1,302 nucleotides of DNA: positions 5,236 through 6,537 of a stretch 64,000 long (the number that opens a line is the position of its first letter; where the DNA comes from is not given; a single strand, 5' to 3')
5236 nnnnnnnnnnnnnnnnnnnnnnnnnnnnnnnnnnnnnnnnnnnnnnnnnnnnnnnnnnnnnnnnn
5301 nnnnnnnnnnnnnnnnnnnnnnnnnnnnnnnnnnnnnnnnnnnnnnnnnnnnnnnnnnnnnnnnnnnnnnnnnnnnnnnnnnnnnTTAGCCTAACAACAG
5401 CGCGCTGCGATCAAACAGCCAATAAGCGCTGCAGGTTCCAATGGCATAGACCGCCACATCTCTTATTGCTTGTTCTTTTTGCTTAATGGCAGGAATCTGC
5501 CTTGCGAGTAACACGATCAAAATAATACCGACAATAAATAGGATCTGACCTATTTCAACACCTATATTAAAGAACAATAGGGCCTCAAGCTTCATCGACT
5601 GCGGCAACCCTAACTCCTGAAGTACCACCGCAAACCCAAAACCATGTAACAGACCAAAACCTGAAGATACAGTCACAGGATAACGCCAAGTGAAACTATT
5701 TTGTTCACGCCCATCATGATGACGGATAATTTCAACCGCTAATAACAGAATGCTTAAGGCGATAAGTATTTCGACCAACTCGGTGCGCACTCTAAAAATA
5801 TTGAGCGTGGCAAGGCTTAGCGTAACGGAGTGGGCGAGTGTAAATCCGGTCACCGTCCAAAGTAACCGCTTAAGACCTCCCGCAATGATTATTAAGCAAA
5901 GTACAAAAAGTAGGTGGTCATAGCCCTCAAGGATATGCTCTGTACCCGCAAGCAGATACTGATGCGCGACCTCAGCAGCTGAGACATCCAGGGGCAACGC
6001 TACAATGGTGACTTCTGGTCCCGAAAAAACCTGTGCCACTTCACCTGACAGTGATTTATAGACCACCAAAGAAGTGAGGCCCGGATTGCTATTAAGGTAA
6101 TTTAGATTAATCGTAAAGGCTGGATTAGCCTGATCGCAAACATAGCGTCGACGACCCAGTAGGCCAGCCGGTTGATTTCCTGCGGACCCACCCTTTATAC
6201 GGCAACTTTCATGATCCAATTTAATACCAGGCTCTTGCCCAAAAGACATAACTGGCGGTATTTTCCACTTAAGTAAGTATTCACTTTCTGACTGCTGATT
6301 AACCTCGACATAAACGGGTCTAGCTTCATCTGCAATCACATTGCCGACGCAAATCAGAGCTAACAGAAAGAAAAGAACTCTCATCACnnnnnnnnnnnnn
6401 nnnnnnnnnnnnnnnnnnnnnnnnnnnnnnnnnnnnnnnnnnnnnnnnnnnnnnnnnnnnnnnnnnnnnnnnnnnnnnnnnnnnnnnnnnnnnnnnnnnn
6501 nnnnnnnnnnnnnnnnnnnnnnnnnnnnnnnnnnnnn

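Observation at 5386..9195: DUF3604 - parvulin - HupE/UreJ operon: candidate secreted metallohydrolase with its own foldase and metal-loading transporter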

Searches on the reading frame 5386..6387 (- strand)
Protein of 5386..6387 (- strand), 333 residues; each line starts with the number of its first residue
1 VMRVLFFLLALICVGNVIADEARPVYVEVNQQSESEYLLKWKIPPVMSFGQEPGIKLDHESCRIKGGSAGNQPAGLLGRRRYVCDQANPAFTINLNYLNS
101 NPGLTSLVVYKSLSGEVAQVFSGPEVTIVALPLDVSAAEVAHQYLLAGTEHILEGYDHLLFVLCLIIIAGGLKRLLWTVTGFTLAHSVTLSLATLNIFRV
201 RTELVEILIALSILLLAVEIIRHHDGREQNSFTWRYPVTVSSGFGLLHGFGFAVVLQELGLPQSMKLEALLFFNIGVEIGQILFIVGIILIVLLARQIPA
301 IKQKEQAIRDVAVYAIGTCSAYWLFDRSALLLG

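Call 3: search_protein_families(library=pfam, proteins=[window:5386-6387:-], max_evalue=0.01)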
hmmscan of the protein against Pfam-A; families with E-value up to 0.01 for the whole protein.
window:5386-6387:- (333 aa): 2 families
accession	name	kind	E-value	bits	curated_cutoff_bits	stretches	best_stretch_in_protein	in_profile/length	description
PF13795.12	HupE_UreJ_2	-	8.4e-46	155.9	24.5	1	144-296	1-153/156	HupE / UreJ protein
PF04955.18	HupE_UreJ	-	8.6e-07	29.1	23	1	142-297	19-160/179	HupE / UreJ protein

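Call 4: search_protein_families(library=ncbifam, proteins=[window:5386-6387:-], max_evalue=0.01)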
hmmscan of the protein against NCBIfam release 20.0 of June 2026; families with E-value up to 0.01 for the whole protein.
window:5386-6387:- (333 aa): 0 families

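Call 12: search_solved_structures(query=window:5386-6387:-, max_evalue=10, show_alignments=2)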
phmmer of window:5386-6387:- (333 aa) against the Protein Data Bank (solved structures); distinct sequences matched with E-value up to 10: 1.
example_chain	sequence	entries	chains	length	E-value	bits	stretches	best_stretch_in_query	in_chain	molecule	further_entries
2wdz_A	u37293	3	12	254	0.83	12.1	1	202-260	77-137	SHORT-CHAIN DEHYDROGENASE/REDUCTASE | GALACTITOL DEHYDROGENASE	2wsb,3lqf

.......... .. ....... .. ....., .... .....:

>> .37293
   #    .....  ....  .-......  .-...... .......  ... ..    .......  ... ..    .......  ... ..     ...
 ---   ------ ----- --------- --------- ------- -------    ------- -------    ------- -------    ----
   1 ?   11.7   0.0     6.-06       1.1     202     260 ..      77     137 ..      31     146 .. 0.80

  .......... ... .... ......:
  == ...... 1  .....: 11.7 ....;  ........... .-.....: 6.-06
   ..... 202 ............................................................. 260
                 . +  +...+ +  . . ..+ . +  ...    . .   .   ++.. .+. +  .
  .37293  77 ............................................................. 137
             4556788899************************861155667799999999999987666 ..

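Call 51: find_homologous_proteins(query=window:5386-6387:-, max_evalue=0.00001)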
Query window:5386-6387:- (333 aa): 5472 proteins with E <= 0.00001 among 8000 candidates; the best 120 are listed.
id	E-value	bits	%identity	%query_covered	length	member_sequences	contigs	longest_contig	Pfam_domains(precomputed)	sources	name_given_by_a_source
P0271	5.8e-211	717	99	100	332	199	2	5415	PF04955.19,PF13795.14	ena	-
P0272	3.0e-189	646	88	100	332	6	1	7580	PF04955.19,PF13795.14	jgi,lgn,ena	-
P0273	5.4e-189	645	88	100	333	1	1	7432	PF04955.19,PF13795.14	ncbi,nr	ncbi:MAG: HupE/UreJ family protein [Porticoccaceae bacterium]|nr:HupE/UreJ family protein [Porticocc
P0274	5.9e-189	645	88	100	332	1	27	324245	PF04955.19,PF13795.14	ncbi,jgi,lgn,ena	-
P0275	2.5e-188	643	88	100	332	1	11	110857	PF04955.19,PF13795.14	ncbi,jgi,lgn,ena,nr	ncbi:MAG: HupE/UreJ family protein [Porticoccaceae bacterium]|nr:HupE/UreJ family protein [Porticocc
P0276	6.4e-188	642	88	100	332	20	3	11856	PF04955.19,PF13795.14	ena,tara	tara:strand:- start:791 stop:1789 length:999 start_codon:yes stop_codon:yes gene_type:complete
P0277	1.1e-187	641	87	100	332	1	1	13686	PF04955.19,PF13795.14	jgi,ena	-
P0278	1.1e-181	621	85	100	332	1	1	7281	PF04955.19,PF13795.14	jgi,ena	-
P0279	6.8e-179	612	83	100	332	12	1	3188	PF04955.19,PF13795.14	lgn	-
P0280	1.3e-178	611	85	96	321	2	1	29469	PF04955.19,PF13795.14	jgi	jgi:hydrogenase/urease accessory protein HupE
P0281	1.3e-173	595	84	95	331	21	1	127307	PF04955.19,PF13795.14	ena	-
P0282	2.6e-134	466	63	99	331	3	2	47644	PF04955.19,PF13795.14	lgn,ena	-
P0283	2.8e-133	462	65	99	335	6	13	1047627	PF04955.19,PF13795.14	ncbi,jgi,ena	-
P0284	7.0e-133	461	63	99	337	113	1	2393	PF04955.19,PF13795.14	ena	-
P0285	2.4e-132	459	65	98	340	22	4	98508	PF04955.19,PF13795.14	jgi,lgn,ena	jgi:hydrogenase/urease accessory protein HupE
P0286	4.5e-132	458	65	99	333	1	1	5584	PF04955.19,PF13795.14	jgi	jgi:hydrogenase/urease accessory protein HupE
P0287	1.2e-131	457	65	99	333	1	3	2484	PF04955.19,PF13795.14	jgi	jgi:hydrogenase/urease accessory protein HupE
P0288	2.4e-131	456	63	99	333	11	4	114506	PF04955.19,PF13795.14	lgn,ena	-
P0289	3.0e-131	456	64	98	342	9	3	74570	PF04955.19,PF13795.14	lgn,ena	-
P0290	3.4e-131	455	64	98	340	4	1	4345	PF04955.19,PF13795.14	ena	-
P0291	3.6e-131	455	65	99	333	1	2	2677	PF04955.19,PF13795.14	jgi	jgi:hydrogenase/urease accessory protein HupE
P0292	4.6e-131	455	64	99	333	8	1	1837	PF04955.19,PF13795.14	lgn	-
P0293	5.0e-131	455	65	99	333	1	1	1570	PF04955.19,PF13795.14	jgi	jgi:hydrogenase/urease accessory protein HupE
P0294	7.7e-131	454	65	100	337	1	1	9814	PF04955.19,PF13795.14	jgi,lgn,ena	-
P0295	8.9e-131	454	65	94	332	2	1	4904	PF04955.19,PF13795.14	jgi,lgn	jgi:hydrogenase/urease accessory protein HupE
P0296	1.2e-130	454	63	99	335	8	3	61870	PF04955.19,PF13795.14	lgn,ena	-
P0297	1.4e-130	453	65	99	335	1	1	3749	PF04955.19,PF13795.14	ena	-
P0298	2.1e-130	453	64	99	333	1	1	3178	PF04955.19,PF13795.14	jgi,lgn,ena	jgi:hydrogenase/urease accessory protein HupE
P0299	3.3e-130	452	63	99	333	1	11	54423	PF04955.19,PF13795.14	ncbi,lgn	-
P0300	3.7e-130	452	65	99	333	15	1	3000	PF04955.19,PF13795.14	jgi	jgi:hydrogenase/urease accessory protein HupE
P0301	4.1e-130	452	65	95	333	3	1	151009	PF04955.19,PF13795.14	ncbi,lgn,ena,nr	ncbi:MAG: HupE/UreJ family protein [Porticoccaceae bacterium]|nr:HupE/UreJ family protein [Porticocc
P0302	5.4e-130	451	64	99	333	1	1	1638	PF04955.19,PF13795.14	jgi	-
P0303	1.1e-129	450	64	99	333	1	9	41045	PF04955.19,PF13795.14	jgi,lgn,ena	jgi:hydrogenase/urease accessory protein HupE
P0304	1.6e-129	450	63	98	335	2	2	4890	PF04955.19,PF13795.14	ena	-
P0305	1.9e-129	450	63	98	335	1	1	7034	PF04955.19,PF13795.14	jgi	jgi:hydrogenase/urease accessory protein HupE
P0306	2.1e-129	449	61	99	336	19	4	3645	PF04955.19,PF13795.14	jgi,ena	-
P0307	3.9e-129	449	64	99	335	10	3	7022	PF04955.19,PF13795.14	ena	-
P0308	4.4e-129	448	64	99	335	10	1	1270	PF04955.19,PF13795.14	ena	-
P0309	4.5e-129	448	63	99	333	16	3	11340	PF04955.19,PF13795.14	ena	-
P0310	6.1e-129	448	64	99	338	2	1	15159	PF04955.19,PF13795.14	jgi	jgi:hydrogenase/urease accessory protein HupE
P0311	1.5e-128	447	62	99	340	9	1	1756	PF04955.19,PF13795.14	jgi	jgi:hydrogenase/urease accessory protein HupE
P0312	1.8e-128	446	63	100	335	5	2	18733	PF04955.19,PF13795.14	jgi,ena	jgi:hydrogenase/urease accessory protein HupE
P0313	3.6e-128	445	63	99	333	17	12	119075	PF04955.19,PF13795.14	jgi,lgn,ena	jgi:hypothetical protein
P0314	2.1e-126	440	62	99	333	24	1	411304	PF04955.19,PF13795.14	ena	-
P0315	8.1e-126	438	64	94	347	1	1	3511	PF04955.19,PF13795.14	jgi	jgi:hydrogenase/urease accessory protein HupE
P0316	1.4e-125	437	64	94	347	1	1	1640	PF04955.19,PF13795.14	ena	-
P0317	2.4e-125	436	64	95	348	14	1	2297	PF04955.19,PF13795.14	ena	-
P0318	2.9e-125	436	64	94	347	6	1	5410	PF04955.19,PF13795.14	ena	-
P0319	3.3e-125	436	64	94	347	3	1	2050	PF04955.19,PF13795.14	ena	-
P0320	5.1e-125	435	64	95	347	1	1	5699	PF04955.19,PF13795.14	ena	-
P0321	7.5e-125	435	64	95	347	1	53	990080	PF04955.19,PF13795.14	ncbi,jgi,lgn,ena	-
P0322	9.1e-125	434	64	94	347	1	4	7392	PF04955.19,PF13795.14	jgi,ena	jgi:hydrogenase/urease accessory protein HupE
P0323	1.0e-124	434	64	95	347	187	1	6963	PF04955.19,PF13795.14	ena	-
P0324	1.2e-124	434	64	94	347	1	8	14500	PF04955.19,PF13795.14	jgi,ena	jgi:hydrogenase/urease accessory protein HupE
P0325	1.4e-124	434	64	94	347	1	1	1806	PF04955.19,PF13795.14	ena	-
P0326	1.7e-124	433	64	94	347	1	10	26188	PF04955.19,PF13795.14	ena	-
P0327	1.7e-124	433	64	94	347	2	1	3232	PF04955.19,PF13795.14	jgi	jgi:hydrogenase/urease accessory protein HupE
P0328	2.2e-124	433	63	97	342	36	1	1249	PF04955.19,PF13795.14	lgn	-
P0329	3.8e-124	432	64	94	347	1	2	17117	PF04955.19,PF13795.14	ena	-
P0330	4.8e-124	432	63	100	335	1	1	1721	PF13795.14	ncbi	-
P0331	5.1e-124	432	63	94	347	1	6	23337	PF04955.19,PF13795.14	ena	-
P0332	5.6e-124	432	64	95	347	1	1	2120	PF04955.19,PF13795.14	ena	-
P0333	1.2e-123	431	64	95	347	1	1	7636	PF04955.19,PF13795.14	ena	-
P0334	1.7e-123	430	64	94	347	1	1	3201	PF04955.19,PF13795.14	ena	-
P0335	2.6e-123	430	63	94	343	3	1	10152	PF04955.19,PF13795.14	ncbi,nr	ncbi:HupE/UreJ family protein [bacterium]|nr:HupE/UreJ family protein [bacterium]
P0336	9.5e-122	424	63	99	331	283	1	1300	PF04955.19,PF13795.14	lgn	-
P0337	9.8e-122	424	62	99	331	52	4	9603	PF04955.19,PF13795.14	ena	-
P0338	2.5e-121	423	62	99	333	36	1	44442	PF04955.19,PF13795.14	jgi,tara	tara:strand:+ start:389 stop:1390 length:1002 start_codon:yes stop_codon:yes gene_type:complete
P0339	9.0e-121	421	65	93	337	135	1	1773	PF13795.14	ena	-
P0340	2.0e-120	420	60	99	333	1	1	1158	PF04955.19,PF13795.14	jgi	jgi:hydrogenase/urease accessory protein HupE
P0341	2.9e-120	419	63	93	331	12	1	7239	PF04955.19,PF13795.14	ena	-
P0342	3.9e-120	419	61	99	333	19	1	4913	PF13795.14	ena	-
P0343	4.1e-120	419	60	99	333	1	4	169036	PF13795.14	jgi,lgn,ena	jgi:hydrogenase/urease accessory protein HupE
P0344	4.7e-120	419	60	99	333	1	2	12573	PF13795.14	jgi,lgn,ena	jgi:hydrogenase/urease accessory protein HupE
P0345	4.7e-120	419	60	99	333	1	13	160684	PF13795.14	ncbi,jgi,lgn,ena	ncbi:MAG: HupE/UreJ family protein [Porticoccaceae bacterium]|jgi:hydrogenase/urease accessory prote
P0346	4.7e-120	419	60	99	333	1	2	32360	PF13795.14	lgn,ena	-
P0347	5.4e-120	419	60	99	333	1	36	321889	PF13795.14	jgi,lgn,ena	jgi:hydrogenase/urease accessory protein HupE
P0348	5.5e-120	419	60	99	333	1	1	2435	PF13795.14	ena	-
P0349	6.1e-120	418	60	99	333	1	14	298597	PF13795.14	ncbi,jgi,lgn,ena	ncbi:MAG: HupE/UreJ family protein [Porticoccaceae bacterium]|jgi:hydrogenase/urease accessory prote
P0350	6.2e-120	418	60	99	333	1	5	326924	PF13795.14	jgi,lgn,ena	jgi:hydrogenase/urease accessory protein HupE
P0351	6.8e-120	418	60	99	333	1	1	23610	PF13795.14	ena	-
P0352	7.1e-120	418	62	98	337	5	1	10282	PF04955.19,PF13795.14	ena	-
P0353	7.3e-120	418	62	99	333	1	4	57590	PF13795.14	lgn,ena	-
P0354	9.5e-120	418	60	99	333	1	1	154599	PF04955.19,PF13795.14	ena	-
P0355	1.4e-119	417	62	98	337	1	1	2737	PF04955.19,PF13795.14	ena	-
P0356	1.5e-119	417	60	99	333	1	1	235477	PF13795.14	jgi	jgi:hydrogenase/urease accessory protein HupE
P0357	2.0e-119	417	60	99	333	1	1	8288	PF13795.14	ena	-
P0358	2.3e-119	417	60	99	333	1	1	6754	PF13795.14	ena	-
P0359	2.6e-119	416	61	99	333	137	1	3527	PF04955.19,PF13795.14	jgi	jgi:hydrogenase/urease accessory protein HupE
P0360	2.7e-119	416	60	99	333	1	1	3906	PF13795.14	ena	-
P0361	3.2e-119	416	60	99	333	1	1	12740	PF13795.14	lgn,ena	-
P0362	3.5e-119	416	62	96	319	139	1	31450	PF04955.19,PF13795.14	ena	-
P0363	5.0e-119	415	60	99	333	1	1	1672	PF13795.14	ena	-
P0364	5.7e-119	415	60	99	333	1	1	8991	PF13795.14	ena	-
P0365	7.0e-119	415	60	99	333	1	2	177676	PF13795.14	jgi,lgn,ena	jgi:hydrogenase/urease accessory protein HupE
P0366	1.8e-118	414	62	94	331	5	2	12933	PF04955.19,PF13795.14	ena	-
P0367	2.8e-118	413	60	99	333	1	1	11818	PF04955.19,PF13795.14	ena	-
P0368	7.1e-118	412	59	99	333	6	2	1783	PF04955.19,PF13795.14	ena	-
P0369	7.4e-118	412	61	95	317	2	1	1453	PF04955.19,PF13795.14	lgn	-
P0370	7.9e-118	411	60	100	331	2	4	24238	PF04955.19,PF13795.14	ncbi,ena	-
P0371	8.4e-118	411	60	100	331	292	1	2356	PF04955.19,PF13795.14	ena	-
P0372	9.6e-118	411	59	99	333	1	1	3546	PF13795.14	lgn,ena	-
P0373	1.0e-117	411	60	98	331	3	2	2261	PF04955.19,PF13795.14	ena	-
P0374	1.0e-117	411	62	98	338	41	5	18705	PF04955.19,PF13795.14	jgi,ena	jgi:hydrogenase/urease accessory protein HupE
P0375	1.1e-117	411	60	98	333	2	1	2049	PF04955.19,PF13795.14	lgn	-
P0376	1.1e-117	411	59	99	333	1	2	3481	PF04955.19,PF13795.14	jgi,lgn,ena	-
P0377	1.1e-117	411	59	99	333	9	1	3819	PF13795.14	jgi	-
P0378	1.1e-117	411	62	95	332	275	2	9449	PF04955.19,PF13795.14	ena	-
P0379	1.3e-117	411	59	99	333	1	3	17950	PF04955.19,PF13795.14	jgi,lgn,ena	jgi:hydrogenase/urease accessory protein HupE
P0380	3.6e-117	409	60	100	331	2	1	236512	PF04955.19,PF13795.14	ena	-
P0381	4.3e-117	409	60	98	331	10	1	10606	PF04955.19,PF13795.14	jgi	-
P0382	4.8e-117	409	59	98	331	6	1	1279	PF04955.19,PF13795.14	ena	-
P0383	5.7e-117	409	59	99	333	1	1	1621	PF04955.19,PF13795.14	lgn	-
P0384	6.0e-117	409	61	95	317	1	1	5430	PF04955.19,PF13795.14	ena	-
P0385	6.8e-117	408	61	95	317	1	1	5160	PF04955.19,PF13795.14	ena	-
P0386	8.1e-117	408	61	98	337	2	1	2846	PF13795.14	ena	-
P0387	1.0e-116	408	61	95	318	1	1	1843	PF13795.14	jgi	jgi:hydrogenase/urease accessory protein HupE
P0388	1.6e-116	407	61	94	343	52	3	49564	PF13795.14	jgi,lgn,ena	jgi:hypothetical protein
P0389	2.1e-116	407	61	94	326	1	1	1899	PF13795.14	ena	-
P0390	2.4e-116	407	59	99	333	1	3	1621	PF13795.14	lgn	-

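Call 59: predict_structure(alignment_id=A5)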
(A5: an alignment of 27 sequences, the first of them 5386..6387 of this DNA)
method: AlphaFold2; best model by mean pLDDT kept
length: 333 residues; sequences in the alignment: 27
mean_pLDDT: 73.3   pTM: 0.68
mean pLDDT of the five models: 73.3, 71.1, 70.5, 67.8, 64.7
residues with pLDDT >= 90: 9; 70-90: 218; 50-70: 101; < 50: 5
segments of 3 or more residues with pLDDT < 50: 15-17
pLDDT, mean of each block of 10 residues (from residue 1): 60 49 76 90 69 82 70 71 87 76 70 78 73 73 78 74 77 78 75 64 70 77 66 68 75 64 66 80 85 82 76 75 72 60
secondary structure, 60 per line:
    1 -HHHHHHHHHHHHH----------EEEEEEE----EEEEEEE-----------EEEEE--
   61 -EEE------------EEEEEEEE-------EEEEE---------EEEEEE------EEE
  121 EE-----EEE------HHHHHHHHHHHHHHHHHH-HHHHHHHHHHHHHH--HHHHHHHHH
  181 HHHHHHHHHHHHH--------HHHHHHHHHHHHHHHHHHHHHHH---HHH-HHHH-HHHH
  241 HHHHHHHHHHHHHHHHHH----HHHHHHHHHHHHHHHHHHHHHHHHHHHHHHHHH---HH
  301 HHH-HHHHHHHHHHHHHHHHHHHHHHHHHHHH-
elements in order: H2-14 E25-31 E36-42 E54-58 E62-64 E77-84 E92-96 E106-111 E118-122 E128-130 H137-154 H156-169 H172-193 H202-224 H232-235 H237-258 H263-295 H299-303 H305-332

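Call 61: fold_search(model_id=the predicted structure, library=pdb)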
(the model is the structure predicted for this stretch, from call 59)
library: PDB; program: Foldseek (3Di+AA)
matches with E <= 10: 1046; with E <= 0.001: 0
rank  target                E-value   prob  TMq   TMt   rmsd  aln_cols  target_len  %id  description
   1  2ic2_B                1.2e-01  0.69  0.16  0.38  12.6       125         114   18  Crystal Structure of the First FNIII Domain of Ihog (released 2006-10-24)
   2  9gce                  1.6e-01  0.44  0.15  0.26  11.3       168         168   10  Ang-1 domain of the HupE/UreJ-2 protein from Rhodobacteraceae bacterium RbAng-1a with Cu bound (released 2025-09-10)
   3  8orl_B                1.7e-01  0.63  0.16  0.38  10.9       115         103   17  Crystal structure of the S23226G missense variant of titin domain Fn3-56 (released 2023-08-23)
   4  8eyy_A                2.6e-01  0.38  0.15  0.08   9.8       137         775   14  Cryo-EM structure of 4 insulins bound full-length mouse IR mutant with physically decoupled alpha CTs (C684S/C685S/C68 (released 2022-11-09)
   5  7sl3_A                2.6e-01  0.30  0.15  0.07  12.7       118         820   14  Full-length insulin receptor bound with site 2 binding deficient mutant insulin (A-L13R) -- symmetric conformation (released 2022-03-30)
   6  8oq9_C                2.7e-01  0.57  0.16  0.39  10.2       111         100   19  Crystal structure of the titin domain Fn3-56 (released 2023-08-23)
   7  8orl_C                2.9e-01  0.57  0.15  0.39  10.5       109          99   19  Crystal structure of the S23226G missense variant of titin domain Fn3-56 (released 2023-08-23)
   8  8oq9_B                2.9e-01  0.54  0.15  0.39  10.2       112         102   18  Crystal structure of the titin domain Fn3-56 (released 2023-08-23)
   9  6e48_G                3.0e-01  0.57  0.17  0.38   5.6       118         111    8  Crystal Structure of the Murine Norovirus VP1 P domain in complex with the CD300lf Receptor and Lithocholic Acid (released 2018-09-12)
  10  2ibb                  3.1e-01  0.38  0.16  0.23  12.7       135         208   16  Crystal Structure of the First and Second FNIII Domains of Ihog (released 2006-10-24)
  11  8afo_A                3.4e-01  0.33  0.14  0.21  12.0       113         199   12  Structure of fibronectin 2 and 3 of L1CAM at 2.0 Angstrom (released 2023-03-08)
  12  8yyl_A                3.6e-01  0.23  0.14  0.09  11.6       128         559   13  Cryo-EM structure of the complex IR with one insulin (released 2025-04-09)
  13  9d7x                  4.0e-01  0.12  0.22  0.13  14.9       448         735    8  The spm-bound structure (released 2025-06-25)
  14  5sws_A                4.2e-01  0.28  0.14  0.16   9.3       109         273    9  Crystal Structure of NP2-B17 TCR-H2Db-NP complex (released 2016-10-05)
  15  8orl_A                4.4e-01  0.35  0.15  0.35  11.3       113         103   18  Crystal structure of the S23226G missense variant of titin domain Fn3-56 (released 2023-08-23)
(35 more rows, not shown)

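Call 63: search_solved_structures(query=A4, max_evalue=10, show_alignments=3)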
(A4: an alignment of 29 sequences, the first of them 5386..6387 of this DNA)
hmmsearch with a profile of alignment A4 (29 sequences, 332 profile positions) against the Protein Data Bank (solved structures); distinct sequences matched with E-value up to 10: 1.
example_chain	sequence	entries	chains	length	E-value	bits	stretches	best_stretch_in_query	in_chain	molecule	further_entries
5jmb_A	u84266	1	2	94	0.88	11.8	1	19-64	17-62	Uncharacterized protein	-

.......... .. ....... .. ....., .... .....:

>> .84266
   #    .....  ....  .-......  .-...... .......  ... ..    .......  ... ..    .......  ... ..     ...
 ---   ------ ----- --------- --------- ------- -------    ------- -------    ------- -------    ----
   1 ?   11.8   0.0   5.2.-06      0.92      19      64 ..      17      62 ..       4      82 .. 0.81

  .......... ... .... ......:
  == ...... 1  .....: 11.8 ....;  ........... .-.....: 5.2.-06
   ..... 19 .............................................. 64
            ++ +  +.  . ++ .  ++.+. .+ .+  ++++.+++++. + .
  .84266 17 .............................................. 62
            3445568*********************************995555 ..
